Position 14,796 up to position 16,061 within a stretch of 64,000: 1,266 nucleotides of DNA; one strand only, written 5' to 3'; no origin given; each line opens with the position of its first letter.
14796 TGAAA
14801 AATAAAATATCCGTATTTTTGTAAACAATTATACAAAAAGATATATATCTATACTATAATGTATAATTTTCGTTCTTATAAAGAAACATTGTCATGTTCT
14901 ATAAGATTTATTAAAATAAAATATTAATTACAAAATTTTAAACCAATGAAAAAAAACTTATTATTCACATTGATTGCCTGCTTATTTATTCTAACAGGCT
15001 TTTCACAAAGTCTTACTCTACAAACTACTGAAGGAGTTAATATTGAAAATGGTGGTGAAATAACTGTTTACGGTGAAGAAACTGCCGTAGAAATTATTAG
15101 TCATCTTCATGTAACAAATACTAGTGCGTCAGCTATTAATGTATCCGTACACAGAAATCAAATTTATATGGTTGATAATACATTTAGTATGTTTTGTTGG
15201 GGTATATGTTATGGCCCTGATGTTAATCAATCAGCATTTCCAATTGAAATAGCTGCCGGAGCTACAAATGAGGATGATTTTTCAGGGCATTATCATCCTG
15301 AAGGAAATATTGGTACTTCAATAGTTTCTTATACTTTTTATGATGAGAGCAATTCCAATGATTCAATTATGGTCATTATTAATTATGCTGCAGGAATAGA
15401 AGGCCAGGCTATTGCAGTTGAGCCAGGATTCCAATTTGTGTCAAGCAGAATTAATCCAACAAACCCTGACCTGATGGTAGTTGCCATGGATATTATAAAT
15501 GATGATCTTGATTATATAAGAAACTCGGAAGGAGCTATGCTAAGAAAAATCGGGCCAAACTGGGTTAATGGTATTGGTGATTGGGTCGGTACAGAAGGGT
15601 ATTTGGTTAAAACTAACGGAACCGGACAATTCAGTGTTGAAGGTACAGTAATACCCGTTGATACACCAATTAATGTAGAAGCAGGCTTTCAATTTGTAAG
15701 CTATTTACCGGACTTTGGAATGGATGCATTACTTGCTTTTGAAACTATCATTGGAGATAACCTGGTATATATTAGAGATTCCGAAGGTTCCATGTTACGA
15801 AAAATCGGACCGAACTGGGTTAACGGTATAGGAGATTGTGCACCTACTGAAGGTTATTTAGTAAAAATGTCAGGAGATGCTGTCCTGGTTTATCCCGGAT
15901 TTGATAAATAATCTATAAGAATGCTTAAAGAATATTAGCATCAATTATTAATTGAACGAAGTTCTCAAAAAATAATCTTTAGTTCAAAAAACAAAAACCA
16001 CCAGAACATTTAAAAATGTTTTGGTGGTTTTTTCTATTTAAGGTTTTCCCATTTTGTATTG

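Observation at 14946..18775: Tandem triplication of a secreted-protein cassette with mosaic divergence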

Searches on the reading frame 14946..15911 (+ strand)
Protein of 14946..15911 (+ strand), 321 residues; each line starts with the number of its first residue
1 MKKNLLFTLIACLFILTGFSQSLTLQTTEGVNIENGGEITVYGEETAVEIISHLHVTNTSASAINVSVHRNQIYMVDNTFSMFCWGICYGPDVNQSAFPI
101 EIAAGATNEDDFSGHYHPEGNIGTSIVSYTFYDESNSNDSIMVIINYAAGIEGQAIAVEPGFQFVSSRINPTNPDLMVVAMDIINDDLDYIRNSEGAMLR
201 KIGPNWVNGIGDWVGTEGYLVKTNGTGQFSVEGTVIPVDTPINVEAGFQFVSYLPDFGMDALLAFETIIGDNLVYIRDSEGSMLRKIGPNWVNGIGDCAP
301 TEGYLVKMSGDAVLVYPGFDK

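Call 4: search_protein_families(library=pfam, proteins=[window:14946-15911:+], max_evalue=1)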
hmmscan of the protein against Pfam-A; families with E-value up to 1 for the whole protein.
window:14946-15911:+ (321 aa): 1 family
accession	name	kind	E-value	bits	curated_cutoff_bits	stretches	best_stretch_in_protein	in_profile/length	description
PF22383.1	AVR-Pik_HID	-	0.14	12.6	27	0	282-293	25-36/61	AVR-Pik-like, HMA interaction domain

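Call 5: search_protein_families(library=ncbifam, proteins=[window:14946-15911:+], max_evalue=1)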
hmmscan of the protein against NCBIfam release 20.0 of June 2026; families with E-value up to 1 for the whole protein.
window:14946-15911:+ (321 aa): 2 families
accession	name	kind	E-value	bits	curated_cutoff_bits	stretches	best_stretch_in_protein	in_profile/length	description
NF053819.1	EF0750_LPXTG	subfamily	0.0014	19.1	47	1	1-47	1-46/105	EF2685/EF0750 family sortase-dependent surface protein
TIGR01957.1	nuoB_fam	subfamily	0.068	13.1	142.7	0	162-240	46-119/145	NADH-quinone oxidoreductase subunit B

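Call 9: find_homologous_proteins(query=window:14946-15908:+, max_evalue=0.001)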
Query window:14946-15908:+ (321 aa): 199 proteins with E <= 0.001 among 1292 candidates; the best 120 are listed.
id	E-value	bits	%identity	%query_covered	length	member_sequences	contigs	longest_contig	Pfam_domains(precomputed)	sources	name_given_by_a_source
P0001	5.2e-214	727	100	100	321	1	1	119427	-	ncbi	-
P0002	1.6e-183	627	86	100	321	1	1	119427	-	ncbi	-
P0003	3.7e-180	616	83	100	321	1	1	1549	-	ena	-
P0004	4.6e-180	616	84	100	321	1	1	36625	-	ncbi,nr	ncbi:MAG: hypothetical protein JEY97_06750 [Bacteroidales bacterium]|nr:hypothetical protein [Bacter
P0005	2.9e-178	610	83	99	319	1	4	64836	-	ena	-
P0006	1.7e-175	601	82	99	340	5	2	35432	-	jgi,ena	jgi:hypothetical protein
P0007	2.4e-170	584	81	99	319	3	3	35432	-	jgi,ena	jgi:hypothetical protein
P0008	5.5e-169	579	79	99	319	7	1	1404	-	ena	-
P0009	1.5e-167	575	78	99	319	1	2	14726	-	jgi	-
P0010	5.1e-164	563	77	100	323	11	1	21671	-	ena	-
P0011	1.3e-162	558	79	96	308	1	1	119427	-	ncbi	-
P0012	1.1e-85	306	62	46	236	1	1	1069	-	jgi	-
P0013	7.9e-79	283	68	56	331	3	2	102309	-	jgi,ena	-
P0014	8.2e-73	263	72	51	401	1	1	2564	PF09603.16,PF26707.1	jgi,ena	-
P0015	2.0e-72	262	67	55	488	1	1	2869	PF00431.27,PF18962.8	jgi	-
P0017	1.9e-71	259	59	65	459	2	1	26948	PF18962.8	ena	-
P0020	4.2e-70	254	68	52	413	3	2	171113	PF09603.16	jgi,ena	jgi:uncharacterized protein (TIGR02145 family)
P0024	2.7e-67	245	63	55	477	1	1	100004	PF18962.8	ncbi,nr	ncbi:MAG: T9SS type A sorting domain-containing protein [Bacteroidales bacterium]|nr:T9SS type A sor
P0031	3.7e-65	238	63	51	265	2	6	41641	-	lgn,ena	-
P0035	2.4e-64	236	61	55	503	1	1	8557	PF18962.8,PF13860.13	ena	-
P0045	2.6e-62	229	58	53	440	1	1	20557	-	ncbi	-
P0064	8.0e-61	224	40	98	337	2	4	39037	-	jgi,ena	jgi:hypothetical protein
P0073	3.5e-60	222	56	55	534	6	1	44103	-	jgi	-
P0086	1.2e-59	220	60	52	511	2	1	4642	-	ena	-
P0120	3.5e-56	209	51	59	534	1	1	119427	PF10162.15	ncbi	-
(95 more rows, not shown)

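Call 10: search_solved_structures(query=window:14946-15908:+, max_evalue=10)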
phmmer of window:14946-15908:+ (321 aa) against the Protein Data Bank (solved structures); distinct sequences matched with E-value up to 10: 4.
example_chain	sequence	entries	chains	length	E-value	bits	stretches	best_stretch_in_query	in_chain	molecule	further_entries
6kjk_A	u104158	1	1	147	0.27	13.5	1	38-146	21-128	N-terminal domain of PorA (28-171)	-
1siv_A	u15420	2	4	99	0.45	12.8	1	203-245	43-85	SIV PROTEASE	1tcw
7cnb_A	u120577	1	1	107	0.88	11.8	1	134-210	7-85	DNA packaging protein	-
6v1w_A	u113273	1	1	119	0.98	11.7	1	131-210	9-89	DNA packaging protein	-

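Call 23: predict_structure(alignment_id=A1)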
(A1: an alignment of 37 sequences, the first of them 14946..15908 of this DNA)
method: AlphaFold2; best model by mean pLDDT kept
length: 321 residues; sequences in the alignment: 37
mean_pLDDT: 69.1   pTM: 0.54
mean pLDDT of the five models: 69.1, 66.9, 64.2, 63.0, 53.2
residues with pLDDT >= 90: 60; 70-90: 95; 50-70: 101; < 50: 65
segments of 3 or more residues with pLDDT < 50: 11-28, 45-53, 83-99, 113-115, 118-123, 146-151
pLDDT, mean of each block of 10 residues (from residue 1): 56 36 41 65 47 54 60 51 42 45 58 50 55 65 50 75 91 88 83 88 69 91 86 84 94 84 89 90 77 73 93 83 47
secondary structure, 60 per line:
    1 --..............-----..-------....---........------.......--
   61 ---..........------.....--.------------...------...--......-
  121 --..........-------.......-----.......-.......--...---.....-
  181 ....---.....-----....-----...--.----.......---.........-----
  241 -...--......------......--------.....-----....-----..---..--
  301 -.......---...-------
elements in order: H3-16 E31-34 E38-45 E52-58 E64-73 E80-84 E100-102 E114-119 E123-132 E140-146 E152-158 E160-166 E169-171 H176-179 H181-184 E188-192 E198-201 E207-209 E217-223 E227-235 E242-244 E247-252 H261-264 E273-277 E283-286 E302-308 E312-314

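Call 27: fold_search(model_id=the predicted structure, library=pdb)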
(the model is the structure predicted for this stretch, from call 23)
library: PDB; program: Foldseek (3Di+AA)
matches with E <= 10: 405; with E <= 0.001: 0
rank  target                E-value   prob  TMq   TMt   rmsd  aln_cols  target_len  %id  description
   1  8ivw_J                2.8e-02  0.20  0.18  0.14  17.6       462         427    6  Crystal structure of NRP2 in complex with aNRP2-10 Fab fragment (released 2023-07-12)
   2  4qnl                  4.2e-02  0.12  0.15  0.07  20.1       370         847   11  Crystal structure of tail fiber protein gp63.1 from E. coli phage G7C (released 2015-06-24)
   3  8woq_A                8.8e-02  0.14  0.15  0.08  20.0       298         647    9  Cryo-EM structure of human SIDT1 protein with C1 symmetry at neutral pH (released 2024-03-20)
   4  9vqm_B                1.2e-01  0.08  0.15  0.08  23.0       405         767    9  Cryo-EM structure of Elapor1WT in tetrameric form (released 2025-07-23)
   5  8ivw_D                1.4e-01  0.10  0.17  0.14  16.4       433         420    6  Crystal structure of NRP2 in complex with aNRP2-10 Fab fragment (released 2023-07-12)
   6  8v38_A                1.6e-01  0.08  0.12  0.07  19.8       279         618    9  Structure of the human systemic RNAi defective transmembrane protein 1 (hSIDT1) (released 2024-06-26)
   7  7ook_A                1.7e-01  0.08  0.12  0.11  20.2       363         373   10  Bacteriophage PRD1 Major Capsid Protein P3 in complex with CPZ (released 2022-06-08)
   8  9lna_A                1.7e-01  0.05  0.13  0.08  19.4       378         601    8  SFP21A phage tail fiber (Gp09) (released 2026-01-28)
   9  9en2_A                1.9e-01  0.16  0.17  0.20  16.2       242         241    7  Crystal structure of the metalloproteinase enhancer PCPE-1 complexed with nanobodies VHH-H4 and VHH-I5 (released 2024-07-03)
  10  8kcw_A                2.0e-01  0.25  0.20  0.11  18.6       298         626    8  Cryo-EM structure of human SIDT1 bound to cholesterol (released 2024-06-12)
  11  9lpk_C                2.1e-01  0.03  0.11  0.06  18.8       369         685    8  Structure of human PADI6-UHRF1-UBE2D3 complex (released 2026-01-28)
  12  6ue8_C                2.2e-01  0.03  0.09  0.07  20.2       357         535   10  Structure of tetrameric sIgA complex (Class 1) (released 2020-02-19)
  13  8wos_A                2.4e-01  0.21  0.20  0.11  18.7       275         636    9  Cryo-EM structure of human SIDT1 protein with C1 symmetry at low pH (released 2024-03-20)
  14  8ivx_A                2.5e-01  0.08  0.17  0.15  17.5       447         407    8  Crystal structure of NRP2 in complex with aNRP2-14 Fab fragment (released 2023-07-12)
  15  5wyj_B1               2.5e-01  0.03  0.10  0.07  25.0       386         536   11  Cryo-EM structure of the 90S small subunit pre-ribosome (Dhr1-depleted, Enp1-TAP, state 1) (released 2017-03-29)
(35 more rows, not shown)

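Call 28: find_encoding_contigs(protein=P0004, flank=8000, max_places=3)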
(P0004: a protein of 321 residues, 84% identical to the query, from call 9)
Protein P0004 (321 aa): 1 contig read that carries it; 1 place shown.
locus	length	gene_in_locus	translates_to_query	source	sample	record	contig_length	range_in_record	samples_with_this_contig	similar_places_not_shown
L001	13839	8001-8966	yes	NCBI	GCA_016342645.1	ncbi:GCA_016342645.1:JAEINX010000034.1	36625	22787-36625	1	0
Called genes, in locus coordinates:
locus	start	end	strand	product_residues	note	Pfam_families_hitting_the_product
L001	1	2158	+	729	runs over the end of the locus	PF17874:TPR_MalT (faint), PF00515:TPR_1 (faint), PF07719:TPR_2 (faint), PF13181:TPR_8 (faint), PF28559:TPR_SusR (weak), PF13424:TPR_12, PF00512:HisKA, PF02518:HATPase_c, +2 more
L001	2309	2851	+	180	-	PF04542:Sigma70_r2, PF08281:Sigma70_r4_2, PF04545:Sigma70_r4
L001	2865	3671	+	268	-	PF13490:zf-HC2, PF13646:HEAT_2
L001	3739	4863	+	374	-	-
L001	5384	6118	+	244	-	PF00072:Response_reg, PF00486:Trans_reg_C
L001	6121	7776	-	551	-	PF11551:Omp28 (weak), PF18962:Por_Secre_tail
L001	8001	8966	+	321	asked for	-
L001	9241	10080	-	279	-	-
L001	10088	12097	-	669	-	PF13616:Rotamase_3, PF00639:Rotamase, PF13145:Rotamase_2 (faint), PF13616:Rotamase_3, PF00639:Rotamase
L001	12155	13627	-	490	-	PF00478:IMPDH, PF03060:NMO (faint), PF00571:CBS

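Call 29: find_encoding_contigs(protein=P0005, flank=8000, max_places=4)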
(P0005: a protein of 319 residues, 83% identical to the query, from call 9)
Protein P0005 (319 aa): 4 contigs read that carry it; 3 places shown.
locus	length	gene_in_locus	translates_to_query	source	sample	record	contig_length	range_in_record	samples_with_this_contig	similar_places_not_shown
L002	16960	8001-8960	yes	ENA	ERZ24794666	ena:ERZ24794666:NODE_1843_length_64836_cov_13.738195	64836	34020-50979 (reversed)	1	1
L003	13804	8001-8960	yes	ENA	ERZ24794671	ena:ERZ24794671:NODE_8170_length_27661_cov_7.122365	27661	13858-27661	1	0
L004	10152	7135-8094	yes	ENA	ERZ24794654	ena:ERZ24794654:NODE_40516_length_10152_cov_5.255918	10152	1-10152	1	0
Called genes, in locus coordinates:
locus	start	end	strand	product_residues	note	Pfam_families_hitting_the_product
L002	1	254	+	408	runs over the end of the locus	PF13439:Glyco_transf_4, PF13579:Glyco_trans_4_4 (weak), PF00534:Glycos_transf_1, PF13692:Glyco_trans_1_4, PF13524:Glyco_trans_1_2 (weak)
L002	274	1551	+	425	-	PF04932:Wzy_C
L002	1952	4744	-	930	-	PF02739:5_3_exonuc_N, PF01367:5_3_exonuc, PF01612:DNA_pol_A_exo1, PF22619:DNA_polI_exo1, PF00476:DNA_pol_A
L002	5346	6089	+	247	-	PF00072:Response_reg, PF00486:Trans_reg_C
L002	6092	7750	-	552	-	PF11551:Omp28 (weak), PF18962:Por_Secre_tail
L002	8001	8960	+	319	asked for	-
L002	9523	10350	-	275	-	-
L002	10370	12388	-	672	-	PF00639:Rotamase, PF13616:Rotamase_3, PF13145:Rotamase_2 (weak), PF13616:Rotamase_3, PF00639:Rotamase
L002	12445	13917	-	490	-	PF00478:IMPDH, PF03060:NMO (faint), PF00571:CBS, PF01070:FMN_dh (weak)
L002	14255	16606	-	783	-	PF12704:MacB_PCD, PF02687:FtsX, PF12704:MacB_PCD, PF02687:FtsX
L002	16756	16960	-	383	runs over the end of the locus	PF13585:CHU_C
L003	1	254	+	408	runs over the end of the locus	PF13439:Glyco_transf_4, PF13579:Glyco_trans_4_4 (weak), PF00534:Glycos_transf_1, PF13692:Glyco_trans_1_4, PF13524:Glyco_trans_1_2 (weak)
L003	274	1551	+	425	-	PF04932:Wzy_C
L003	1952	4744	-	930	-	PF02739:5_3_exonuc_N, PF01367:5_3_exonuc, PF01612:DNA_pol_A_exo1, PF22619:DNA_polI_exo1, PF00476:DNA_pol_A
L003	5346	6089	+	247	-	PF00072:Response_reg, PF00486:Trans_reg_C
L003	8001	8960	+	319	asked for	-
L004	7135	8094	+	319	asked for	-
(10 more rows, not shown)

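Call 30: find_encoding_contigs(protein=P0006, flank=8000, max_places=3)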
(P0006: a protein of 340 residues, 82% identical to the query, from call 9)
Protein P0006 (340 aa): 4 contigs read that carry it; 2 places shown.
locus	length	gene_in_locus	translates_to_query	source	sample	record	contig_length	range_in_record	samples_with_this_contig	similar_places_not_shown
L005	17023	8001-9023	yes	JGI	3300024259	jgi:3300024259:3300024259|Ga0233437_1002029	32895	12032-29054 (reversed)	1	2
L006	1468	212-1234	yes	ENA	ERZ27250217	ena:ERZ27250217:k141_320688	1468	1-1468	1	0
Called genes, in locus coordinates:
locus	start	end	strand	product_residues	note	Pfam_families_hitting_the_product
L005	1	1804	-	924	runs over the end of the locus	PF02739:5_3_exonuc_N, PF01367:5_3_exonuc, PF01612:DNA_pol_A_exo1, PF22619:DNA_polI_exo1, PF00476:DNA_pol_A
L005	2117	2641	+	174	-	-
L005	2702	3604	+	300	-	PF10026:DUF2268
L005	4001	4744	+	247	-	PF00072:Response_reg, PF00486:Trans_reg_C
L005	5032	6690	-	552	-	PF11551:Omp28, PF18962:Por_Secre_tail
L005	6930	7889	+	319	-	-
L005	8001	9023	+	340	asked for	-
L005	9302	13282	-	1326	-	PF25199:nSTAND_NTPase5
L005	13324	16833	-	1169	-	PF02384:N6_Mtase (weak), PF20473:MmeI_Mtase, PF07669:Eco57I, PF01797:Y1_Tnp, PF07669:Eco57I, PF02384:N6_Mtase, PF12950:TaqI_C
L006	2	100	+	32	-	?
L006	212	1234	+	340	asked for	-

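Call 42: list_cluster_members(proteins=[P0001, P0002, P0011, P0120, P0013, P0064])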
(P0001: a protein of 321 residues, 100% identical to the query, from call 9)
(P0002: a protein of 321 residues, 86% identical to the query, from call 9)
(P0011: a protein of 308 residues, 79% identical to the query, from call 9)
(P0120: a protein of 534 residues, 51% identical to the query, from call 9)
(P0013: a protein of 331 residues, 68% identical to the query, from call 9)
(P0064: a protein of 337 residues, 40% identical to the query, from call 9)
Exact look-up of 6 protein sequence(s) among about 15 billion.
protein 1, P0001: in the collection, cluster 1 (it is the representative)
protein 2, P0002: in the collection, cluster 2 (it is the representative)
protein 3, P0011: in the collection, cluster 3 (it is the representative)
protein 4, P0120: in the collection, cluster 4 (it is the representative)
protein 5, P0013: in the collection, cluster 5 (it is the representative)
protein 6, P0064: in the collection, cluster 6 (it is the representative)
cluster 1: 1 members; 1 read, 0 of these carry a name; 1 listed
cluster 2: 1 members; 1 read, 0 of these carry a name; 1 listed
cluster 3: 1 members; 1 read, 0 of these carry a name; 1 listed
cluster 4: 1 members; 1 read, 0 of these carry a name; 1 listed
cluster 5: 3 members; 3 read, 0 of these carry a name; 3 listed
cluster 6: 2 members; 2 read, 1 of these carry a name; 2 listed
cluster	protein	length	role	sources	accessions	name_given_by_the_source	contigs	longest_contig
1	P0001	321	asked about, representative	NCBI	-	-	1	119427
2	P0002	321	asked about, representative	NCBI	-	-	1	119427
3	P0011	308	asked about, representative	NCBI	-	-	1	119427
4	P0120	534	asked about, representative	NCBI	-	-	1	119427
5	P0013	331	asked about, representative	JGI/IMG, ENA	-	-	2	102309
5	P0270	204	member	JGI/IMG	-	-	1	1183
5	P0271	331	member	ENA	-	-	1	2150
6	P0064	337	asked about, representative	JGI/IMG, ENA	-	hypothetical protein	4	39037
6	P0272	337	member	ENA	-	-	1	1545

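Call 44: find_related_loci(query=window:14946-15908:+, collection=genome_contigs, flank=6000)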
Query window:14946-15908:+ (321 aa) in genome_contigs; peptide patterns used: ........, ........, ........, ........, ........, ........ (x = any residue, [..] = any of these).
471 stretches matched a pattern; 172 encode a relative of the query (tblastn E <= 1e-3); the best 80 are kept; 77 distinct loci.
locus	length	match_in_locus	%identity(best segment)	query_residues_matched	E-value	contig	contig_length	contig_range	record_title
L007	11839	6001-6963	84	1-321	0e+0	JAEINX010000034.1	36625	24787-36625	MAG: Bacteroidales bacterium isolate MAG15 NODE_926_length_36625_cov_5.739822, whole genome shotgun sequence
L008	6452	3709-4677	77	1-321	1e-169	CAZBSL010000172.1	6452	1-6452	MAG TPA_asm: uncultured Bacteroidales bacterium isolate binchicken_co243_243 genome assembly, contig: NODE_11695_length_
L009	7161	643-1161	75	149-321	9e-88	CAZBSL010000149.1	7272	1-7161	MAG TPA_asm: uncultured Bacteroidales bacterium isolate binchicken_co243_243 genome assembly, contig: NODE_9836_length_7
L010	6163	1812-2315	68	154-321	2e-76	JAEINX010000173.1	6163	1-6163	MAG: Bacteroidales bacterium isolate MAG15 NODE_4409_length_6163_cov_6.705061, whole genome shotgun sequence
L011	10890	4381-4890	66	152-321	2e-76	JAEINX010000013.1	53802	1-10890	MAG: Bacteroidales bacterium isolate MAG15 NODE_560_length_53802_cov_6.234155, whole genome shotgun sequence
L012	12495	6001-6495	69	154-318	2e-75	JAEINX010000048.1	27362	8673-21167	MAG: Bacteroidales bacterium isolate MAG15 NODE_1293_length_27362_cov_6.389298, whole genome shotgun sequence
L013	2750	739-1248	66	152-321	9e-77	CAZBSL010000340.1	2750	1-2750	MAG TPA_asm: uncultured Bacteroidales bacterium isolate binchicken_co243_243 genome assembly, contig: NODE_40157_length_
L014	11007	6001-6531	69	154-316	1e-75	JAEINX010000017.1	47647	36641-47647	MAG: Bacteroidales bacterium isolate MAG15 NODE_669_length_47647_cov_6.294513, whole genome shotgun sequence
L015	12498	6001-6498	67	152-317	2e-74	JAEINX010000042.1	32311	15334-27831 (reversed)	MAG: Bacteroidales bacterium isolate MAG15 NODE_1088_length_32311_cov_6.490538, whole genome shotgun sequence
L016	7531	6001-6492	68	154-317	2e-74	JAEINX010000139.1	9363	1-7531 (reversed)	MAG: Bacteroidales bacterium isolate MAG15 NODE_3211_length_9363_cov_5.145165, whole genome shotgun sequence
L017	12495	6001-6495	68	154-318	2e-72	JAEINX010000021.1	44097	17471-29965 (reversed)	MAG: Bacteroidales bacterium isolate MAG15 NODE_746_length_44097_cov_6.604134, whole genome shotgun sequence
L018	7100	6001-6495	68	154-318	2e-72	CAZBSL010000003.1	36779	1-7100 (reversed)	MAG TPA_asm: uncultured Bacteroidales bacterium isolate binchicken_co243_243 genome assembly, contig: NODE_724_length_36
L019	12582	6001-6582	63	144-321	1e-71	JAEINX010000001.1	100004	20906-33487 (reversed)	MAG: Bacteroidales bacterium isolate MAG15 NODE_219_length_100004_cov_5.982417, whole genome shotgun sequence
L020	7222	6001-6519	65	154-318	4e-72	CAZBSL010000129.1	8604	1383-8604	MAG TPA_asm: uncultured Bacteroidales bacterium isolate binchicken_co243_243 genome assembly, contig: NODE_7667_length_8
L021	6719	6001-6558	62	135-318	2e-70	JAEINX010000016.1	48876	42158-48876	MAG: Bacteroidales bacterium isolate MAG15 NODE_646_length_48876_cov_5.356401, whole genome shotgun sequence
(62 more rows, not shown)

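Call 48: find_encoding_contigs(protein=P0009, flank=6000, max_places=2)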
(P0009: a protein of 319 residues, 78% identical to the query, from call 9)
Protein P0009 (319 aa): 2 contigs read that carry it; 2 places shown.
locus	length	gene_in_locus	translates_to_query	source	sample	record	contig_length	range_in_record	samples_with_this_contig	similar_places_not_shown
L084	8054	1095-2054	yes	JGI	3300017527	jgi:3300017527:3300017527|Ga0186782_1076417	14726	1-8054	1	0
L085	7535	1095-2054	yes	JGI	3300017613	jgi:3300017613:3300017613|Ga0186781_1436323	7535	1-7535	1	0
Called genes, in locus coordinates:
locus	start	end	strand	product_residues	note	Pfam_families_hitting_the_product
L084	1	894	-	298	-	?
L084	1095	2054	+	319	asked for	-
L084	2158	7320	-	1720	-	PF20009:GEVED, PF00801:PKD (weak), PF18911:PKD_4, PF18962:Por_Secre_tail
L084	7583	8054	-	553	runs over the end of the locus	PF02415:Chlam_PMP (faint)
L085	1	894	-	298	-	?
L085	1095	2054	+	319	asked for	-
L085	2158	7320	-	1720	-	PF20009:GEVED, PF00801:PKD (weak), PF18911:PKD_4, PF18962:Por_Secre_tail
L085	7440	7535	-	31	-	?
